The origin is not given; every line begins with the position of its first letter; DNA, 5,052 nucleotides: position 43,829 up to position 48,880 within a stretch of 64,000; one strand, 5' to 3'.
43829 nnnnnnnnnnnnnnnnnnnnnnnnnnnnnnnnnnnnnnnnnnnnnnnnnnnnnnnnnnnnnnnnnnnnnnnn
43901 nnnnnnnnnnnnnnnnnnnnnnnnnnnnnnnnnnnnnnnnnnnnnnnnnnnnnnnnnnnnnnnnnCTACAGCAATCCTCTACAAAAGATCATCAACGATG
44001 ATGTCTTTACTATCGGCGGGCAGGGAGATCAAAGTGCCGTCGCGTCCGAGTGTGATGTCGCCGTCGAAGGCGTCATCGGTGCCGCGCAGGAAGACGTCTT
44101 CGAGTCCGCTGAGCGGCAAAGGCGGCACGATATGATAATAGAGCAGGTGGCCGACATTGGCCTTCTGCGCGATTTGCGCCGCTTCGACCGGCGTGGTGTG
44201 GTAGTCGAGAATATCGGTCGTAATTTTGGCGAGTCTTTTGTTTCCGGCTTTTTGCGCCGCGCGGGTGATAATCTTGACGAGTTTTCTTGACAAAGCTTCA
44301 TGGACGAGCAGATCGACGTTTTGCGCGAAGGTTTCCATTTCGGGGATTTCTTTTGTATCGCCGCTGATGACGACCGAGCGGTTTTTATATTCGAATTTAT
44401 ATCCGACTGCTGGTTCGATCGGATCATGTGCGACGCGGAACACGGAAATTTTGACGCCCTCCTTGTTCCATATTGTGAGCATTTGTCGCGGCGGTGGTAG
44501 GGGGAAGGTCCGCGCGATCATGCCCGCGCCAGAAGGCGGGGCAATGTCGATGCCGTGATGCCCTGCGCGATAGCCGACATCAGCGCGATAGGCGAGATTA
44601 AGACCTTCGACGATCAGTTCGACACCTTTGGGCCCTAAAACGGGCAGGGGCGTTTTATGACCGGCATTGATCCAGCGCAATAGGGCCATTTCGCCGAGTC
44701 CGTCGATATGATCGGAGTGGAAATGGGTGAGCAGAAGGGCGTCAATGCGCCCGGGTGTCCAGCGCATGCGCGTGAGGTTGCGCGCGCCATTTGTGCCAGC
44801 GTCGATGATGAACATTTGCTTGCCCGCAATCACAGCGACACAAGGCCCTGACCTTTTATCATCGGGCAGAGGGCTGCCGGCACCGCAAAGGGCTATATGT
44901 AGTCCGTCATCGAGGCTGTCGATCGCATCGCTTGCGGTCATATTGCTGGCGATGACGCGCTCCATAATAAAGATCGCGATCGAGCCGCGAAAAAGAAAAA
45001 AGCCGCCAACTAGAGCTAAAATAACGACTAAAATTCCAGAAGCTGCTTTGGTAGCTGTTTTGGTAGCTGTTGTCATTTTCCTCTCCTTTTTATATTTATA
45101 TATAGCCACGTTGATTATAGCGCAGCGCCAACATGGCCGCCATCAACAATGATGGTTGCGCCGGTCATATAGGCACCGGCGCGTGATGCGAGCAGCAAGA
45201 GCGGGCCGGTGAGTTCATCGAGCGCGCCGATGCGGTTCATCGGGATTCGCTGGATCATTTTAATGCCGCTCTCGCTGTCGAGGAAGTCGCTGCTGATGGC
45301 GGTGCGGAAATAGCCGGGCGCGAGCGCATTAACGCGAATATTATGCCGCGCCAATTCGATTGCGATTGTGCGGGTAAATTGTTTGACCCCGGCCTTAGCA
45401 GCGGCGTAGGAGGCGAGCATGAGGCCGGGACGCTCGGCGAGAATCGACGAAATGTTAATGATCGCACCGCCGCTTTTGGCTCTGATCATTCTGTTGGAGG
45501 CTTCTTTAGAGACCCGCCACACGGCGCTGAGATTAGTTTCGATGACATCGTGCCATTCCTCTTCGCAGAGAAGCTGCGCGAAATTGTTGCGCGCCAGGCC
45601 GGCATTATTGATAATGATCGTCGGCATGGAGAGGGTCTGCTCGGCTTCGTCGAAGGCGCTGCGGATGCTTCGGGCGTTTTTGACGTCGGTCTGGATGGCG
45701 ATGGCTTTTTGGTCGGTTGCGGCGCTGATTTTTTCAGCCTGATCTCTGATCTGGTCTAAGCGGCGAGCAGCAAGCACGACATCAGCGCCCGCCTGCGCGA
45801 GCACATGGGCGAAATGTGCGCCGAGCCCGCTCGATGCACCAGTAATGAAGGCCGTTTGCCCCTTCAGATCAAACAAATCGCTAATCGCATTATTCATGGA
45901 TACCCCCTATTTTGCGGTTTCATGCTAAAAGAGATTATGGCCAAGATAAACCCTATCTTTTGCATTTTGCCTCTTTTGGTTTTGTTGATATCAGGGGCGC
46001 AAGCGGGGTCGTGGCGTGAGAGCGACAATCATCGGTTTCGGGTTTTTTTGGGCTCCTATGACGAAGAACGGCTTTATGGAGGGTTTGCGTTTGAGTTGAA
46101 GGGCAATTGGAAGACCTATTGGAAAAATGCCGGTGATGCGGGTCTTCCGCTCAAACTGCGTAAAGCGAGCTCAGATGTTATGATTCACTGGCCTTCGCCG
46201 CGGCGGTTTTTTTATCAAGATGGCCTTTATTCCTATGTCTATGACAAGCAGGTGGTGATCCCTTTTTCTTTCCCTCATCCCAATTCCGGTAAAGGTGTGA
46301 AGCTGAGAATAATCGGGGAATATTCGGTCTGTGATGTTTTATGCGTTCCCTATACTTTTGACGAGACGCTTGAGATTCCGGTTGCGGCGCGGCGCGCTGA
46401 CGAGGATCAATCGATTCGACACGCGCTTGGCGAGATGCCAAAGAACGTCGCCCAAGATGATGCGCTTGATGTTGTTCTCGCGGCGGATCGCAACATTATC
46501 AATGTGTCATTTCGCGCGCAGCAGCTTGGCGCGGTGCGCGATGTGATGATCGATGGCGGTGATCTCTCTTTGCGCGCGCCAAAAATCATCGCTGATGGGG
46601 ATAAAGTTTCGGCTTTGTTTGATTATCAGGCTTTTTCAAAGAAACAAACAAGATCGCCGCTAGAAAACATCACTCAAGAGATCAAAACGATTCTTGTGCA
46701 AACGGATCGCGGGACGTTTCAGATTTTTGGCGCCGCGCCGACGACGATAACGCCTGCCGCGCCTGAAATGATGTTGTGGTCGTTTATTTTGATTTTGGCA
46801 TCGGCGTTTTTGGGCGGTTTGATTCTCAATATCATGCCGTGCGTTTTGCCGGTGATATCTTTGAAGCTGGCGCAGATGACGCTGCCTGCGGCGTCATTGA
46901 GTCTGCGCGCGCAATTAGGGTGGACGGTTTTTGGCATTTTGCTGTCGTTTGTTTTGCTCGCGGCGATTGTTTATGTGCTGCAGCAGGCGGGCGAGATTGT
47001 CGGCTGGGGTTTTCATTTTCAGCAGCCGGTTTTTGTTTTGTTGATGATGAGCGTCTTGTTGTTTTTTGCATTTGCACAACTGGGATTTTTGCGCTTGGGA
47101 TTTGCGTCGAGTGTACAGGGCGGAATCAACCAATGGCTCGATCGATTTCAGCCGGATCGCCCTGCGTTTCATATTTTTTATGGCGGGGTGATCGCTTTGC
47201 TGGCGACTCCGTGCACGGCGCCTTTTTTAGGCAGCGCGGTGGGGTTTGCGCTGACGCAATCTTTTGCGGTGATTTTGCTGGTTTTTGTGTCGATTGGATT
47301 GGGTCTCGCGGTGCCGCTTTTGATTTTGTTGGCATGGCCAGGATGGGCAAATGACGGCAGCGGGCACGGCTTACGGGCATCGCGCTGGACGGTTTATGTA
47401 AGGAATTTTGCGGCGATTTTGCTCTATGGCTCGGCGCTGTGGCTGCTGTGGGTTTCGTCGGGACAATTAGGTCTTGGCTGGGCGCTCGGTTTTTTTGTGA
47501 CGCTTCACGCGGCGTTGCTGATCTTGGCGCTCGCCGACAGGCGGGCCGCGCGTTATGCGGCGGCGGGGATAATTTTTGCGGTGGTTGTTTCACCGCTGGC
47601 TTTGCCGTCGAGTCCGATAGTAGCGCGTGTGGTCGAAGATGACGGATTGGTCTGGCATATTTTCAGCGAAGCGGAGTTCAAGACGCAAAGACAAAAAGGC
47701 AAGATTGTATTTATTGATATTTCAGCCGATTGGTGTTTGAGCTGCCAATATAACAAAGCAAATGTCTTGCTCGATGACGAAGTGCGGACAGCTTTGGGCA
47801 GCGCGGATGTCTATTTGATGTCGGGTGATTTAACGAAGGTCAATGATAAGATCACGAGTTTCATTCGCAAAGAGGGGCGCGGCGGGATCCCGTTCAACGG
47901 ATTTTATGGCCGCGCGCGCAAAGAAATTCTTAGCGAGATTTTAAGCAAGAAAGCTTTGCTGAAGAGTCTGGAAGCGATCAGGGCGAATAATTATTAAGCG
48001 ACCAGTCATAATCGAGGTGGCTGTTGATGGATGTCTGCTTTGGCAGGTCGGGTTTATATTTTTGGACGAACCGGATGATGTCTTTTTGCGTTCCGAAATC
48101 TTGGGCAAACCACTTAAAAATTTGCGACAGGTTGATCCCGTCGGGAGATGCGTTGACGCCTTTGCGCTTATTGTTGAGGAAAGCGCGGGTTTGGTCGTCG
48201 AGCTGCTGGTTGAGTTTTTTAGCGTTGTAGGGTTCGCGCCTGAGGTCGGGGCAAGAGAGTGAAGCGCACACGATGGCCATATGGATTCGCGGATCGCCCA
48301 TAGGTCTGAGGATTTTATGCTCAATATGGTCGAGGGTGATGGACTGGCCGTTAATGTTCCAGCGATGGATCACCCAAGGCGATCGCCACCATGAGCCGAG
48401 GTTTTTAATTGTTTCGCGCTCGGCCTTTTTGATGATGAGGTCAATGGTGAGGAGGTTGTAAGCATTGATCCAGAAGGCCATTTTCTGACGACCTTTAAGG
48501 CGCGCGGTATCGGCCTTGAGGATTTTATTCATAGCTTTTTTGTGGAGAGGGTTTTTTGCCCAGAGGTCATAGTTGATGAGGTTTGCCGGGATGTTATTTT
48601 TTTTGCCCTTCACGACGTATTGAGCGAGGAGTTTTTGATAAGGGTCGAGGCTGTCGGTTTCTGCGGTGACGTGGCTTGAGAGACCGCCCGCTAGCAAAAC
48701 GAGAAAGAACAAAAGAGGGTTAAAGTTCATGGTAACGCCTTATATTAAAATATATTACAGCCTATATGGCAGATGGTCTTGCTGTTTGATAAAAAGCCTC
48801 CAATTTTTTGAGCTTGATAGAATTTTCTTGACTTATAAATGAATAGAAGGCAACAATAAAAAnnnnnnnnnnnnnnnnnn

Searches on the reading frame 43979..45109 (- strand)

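Call 3: search_protein_families(library=pfam, proteins=[window:43979-45109:-])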
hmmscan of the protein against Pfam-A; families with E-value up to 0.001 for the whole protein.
window:43979-45109:- (376 aa): 3 families
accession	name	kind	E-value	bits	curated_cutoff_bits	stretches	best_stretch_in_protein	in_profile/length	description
PF12706.13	Lactamase_B_2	-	3.4e-17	63.2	27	1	100-327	3-200/200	Beta-lactamase superfamily domain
PF00753.33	Lactamase_B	-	7e-15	55.9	22.7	1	87-260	5-158/196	Metallo-beta-lactamase superfamily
PF23023.1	Anti-Pycsar_Apyc1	-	0.00016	21.6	50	1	70-143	3-75/250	Anti-Pycsar protein Apyc1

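Call 4: search_protein_families(library=ncbifam, proteins=[window:43979-45109:-])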
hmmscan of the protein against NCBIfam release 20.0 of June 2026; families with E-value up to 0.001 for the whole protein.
window:43979-45109:- (376 aa): 13 families
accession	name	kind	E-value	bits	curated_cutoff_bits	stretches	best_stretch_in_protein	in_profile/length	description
NF000806.0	PRK00055.2-4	equivalog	1.1e-49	169.2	363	1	70-357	2-270/280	ribonuclease Z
NF041257.1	GntH_guanitoxin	equivalog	3.5e-31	108.4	333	1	68-363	11-298/374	guanitoxin biosynthesis MBL fold metallo-hydrolase GntH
NF000801.0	PRK00055.1-3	equivalog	7.9e-30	104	252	2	70-245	2-158/307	ribonuclease Z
TIGR02651.1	RNase_Z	equivalog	2.7e-29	102.2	292.95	2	72-244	2-152/302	ribonuclease Z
NF000800.0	PRK00055.1-1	equivalog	9.3e-15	54.4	398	1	98-168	33-102/305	ribonuclease Z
NF041851.1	cyc_nuc_deg_phdiest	equivalog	3.4e-11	43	400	1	217-361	130-251/253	cyclic nucleotide-degrading phosphodiesterase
TIGR03307.1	PhnP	equivalog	5.9e-11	42.2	272.25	1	75-162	24-101/249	phosphonate metabolism protein PhnP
TIGR02649.1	true_RNase_BN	exception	7.5e-10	38.3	563.7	1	99-168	33-101/304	ribonuclease BN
NF038231.1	MBL_Geo_Pelo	equivalog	1.2e-07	31.6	360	1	71-161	19-102/250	GPMC system MBL fold metallohydrolase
NF000805.0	PRK00055.2-3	equivalog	7.2e-07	28.7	416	0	76-139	10-73/307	ribonuclease Z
NF002558.0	PRK02126.1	subfamily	2.6e-05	23.4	315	0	120-168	46-91/345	ribonuclease Z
NF002553.0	PRK02113.1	equivalog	8.1e-05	22.2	386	1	71-146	20-91/252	MBL fold metallo-hydrolase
NF000804.0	PRK00055.2-1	equivalog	0.0002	20.6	402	0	85-143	19-77/306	ribonuclease Z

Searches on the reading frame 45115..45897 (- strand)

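Call 3: search_protein_families(library=pfam, proteins=[window:45115-45897:-])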
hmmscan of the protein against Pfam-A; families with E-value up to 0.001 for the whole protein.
window:45115-45897:- (260 aa): 5 families
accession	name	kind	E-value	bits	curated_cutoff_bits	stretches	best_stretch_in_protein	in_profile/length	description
PF13561.12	adh_short_C2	-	8.9e-52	176.4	27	1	20-254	1-234/236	Enoyl-(Acyl carrier protein) reductase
PF00106.31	adh_short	-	9.4e-52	175.8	26.6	1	14-204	1-189/195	short chain dehydrogenase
PF08659.16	KR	-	1.4e-12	48.4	22.6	1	15-175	2-160/180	KR domain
PF01370.27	Epimerase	-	9.8e-05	22.3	20.9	1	17-136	2-105/240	NAD dependent epimerase/dehydratase family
PF23441.1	SDR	-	0.00048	20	27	0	128-212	128-209/258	SDR-like rossmann domain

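Call 4: search_protein_families(library=ncbifam, proteins=[window:45115-45897:-])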
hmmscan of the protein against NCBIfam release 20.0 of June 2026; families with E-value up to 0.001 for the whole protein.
window:45115-45897:- (260 aa): 233 families (the best 25 are shown)
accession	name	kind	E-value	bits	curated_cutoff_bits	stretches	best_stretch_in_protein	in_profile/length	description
NF006070.0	PRK08213.1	subfamily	7.5e-62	209.2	279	1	4-255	3-256/259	gluconate 5-dehydrogenase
TIGR01830.1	3oxo_ACP_reduc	equivalog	7.9e-59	199.2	297.75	1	16-254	1-237/239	3-oxoacyl-[acyl-carrier-protein] reductase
TIGR01832.1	kduD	equivalog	2.5e-57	194.2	338.85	1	9-256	1-246/248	2-dehydro-3-deoxy-D-gluconate 5-dehydrogenase KduD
NF005559.1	PRK07231.1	subfamily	5.2e-56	189.9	215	1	11-255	2-247/249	glucose 1-dehydrogenase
NF004197.0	PRK05653.1-1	equivalog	2.3e-55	188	332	1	10-255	4-246/249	3-oxoacyl-ACP reductase FabG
NF005390.0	PRK06935.1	equivalog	6e-55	186.4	369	1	4-256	6-256/258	2-dehydro-3-deoxy-D-gluconate 5-dehydrogenase KduD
NF004198.0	PRK05653.1-3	equivalog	7.9e-55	186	296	1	11-255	5-246/248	3-oxoacyl-ACP reductase FabG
NF005402.0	PRK06949.1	equivalog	1.4e-54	185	358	1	9-255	5-258/260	SDR family oxidoreductase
NF004774.0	PRK06114.1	equivalog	3.6e-54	183.8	360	1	5-256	8-260/262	SDR family oxidoreductase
NF006528.0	PRK08993.1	subfamily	5.7e-53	179.9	430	1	5-256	2-251/253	2-dehydro-3-deoxy-D-gluconate 5-dehydrogenase KduD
NF005446.0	PRK07035.1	equivalog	1.2e-52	178.7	373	1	6-256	4-254/255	SDR family oxidoreductase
NF005711.0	PRK07523.1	subfamily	1e-51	176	413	1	6-255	3-251/255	SDR family oxidoreductase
NF009466.0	PRK12826.1-2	subfamily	1.8e-51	175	222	1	14-256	4-245/248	3-oxoacyl-ACP reductase FabG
NF006693.0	PRK09242.1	equivalog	9.4e-51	172.4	328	1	7-256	4-254/258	SDR family oxidoreductase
NF004778.0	PRK06124.1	equivalog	2e-50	171.6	303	1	5-256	3-253/256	SDR family oxidoreductase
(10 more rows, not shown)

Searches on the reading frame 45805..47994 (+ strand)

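Call 3: search_protein_families(library=pfam, proteins=[window:45805-47994:+])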
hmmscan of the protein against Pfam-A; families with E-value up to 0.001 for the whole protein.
window:45805-47994:+ (730 aa): 3 families
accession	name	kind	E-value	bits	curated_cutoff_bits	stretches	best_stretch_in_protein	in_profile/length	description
PF11412.14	DsbD_N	-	9.6e-12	45.4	25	1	92-183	22-110/119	Thiol:disulfide interchange protein DsbD, N-terminal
PF02683.22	DsbD_TM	-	3.8e-11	43.2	27.1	1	328-548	2-215/219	Cytochrome C biogenesis protein transmembrane domain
PF13899.12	Thioredoxin_7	-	5.7e-10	39.6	27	1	617-699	2-79/83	Thioredoxin-like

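Call 4: search_protein_families(library=ncbifam, proteins=[window:45805-47994:+])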
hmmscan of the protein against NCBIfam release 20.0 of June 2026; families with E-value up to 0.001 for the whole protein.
window:45805-47994:+ (730 aa): 2 families
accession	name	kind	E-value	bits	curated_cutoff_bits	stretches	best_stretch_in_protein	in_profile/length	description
NF045694.1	seleno_TsoB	exception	6e-25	87.4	805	1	317-689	171-531/572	rhodanese/DsbD fusion-like selenoprotein TsoB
NF001419.0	PRK00293.1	subfamily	3.9e-14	52.2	330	1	329-696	170-539/574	protein-disulfide reductase DsbD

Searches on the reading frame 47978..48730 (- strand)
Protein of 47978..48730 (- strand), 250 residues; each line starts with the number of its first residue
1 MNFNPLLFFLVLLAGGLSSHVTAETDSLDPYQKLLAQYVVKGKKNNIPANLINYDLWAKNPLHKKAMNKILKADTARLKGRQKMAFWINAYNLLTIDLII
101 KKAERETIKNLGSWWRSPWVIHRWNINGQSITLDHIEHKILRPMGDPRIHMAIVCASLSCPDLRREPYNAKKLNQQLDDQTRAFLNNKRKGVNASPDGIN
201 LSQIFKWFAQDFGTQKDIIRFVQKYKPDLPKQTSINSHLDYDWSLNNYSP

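Call 3: search_protein_families(library=pfam, proteins=[window:47978-48730:-])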
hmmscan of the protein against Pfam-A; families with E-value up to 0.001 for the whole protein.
window:47978-48730:- (250 aa): 1 family
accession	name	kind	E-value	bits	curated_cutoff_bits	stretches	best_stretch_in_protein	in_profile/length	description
PF04784.19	DUF547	-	8.6e-28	97.3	27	1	77-185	3-125/125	Protein of unknown function, DUF547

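Call 4: search_protein_families(library=ncbifam, proteins=[window:47978-48730:-])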
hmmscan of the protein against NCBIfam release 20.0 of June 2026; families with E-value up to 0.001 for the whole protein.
window:47978-48730:- (250 aa): 0 families
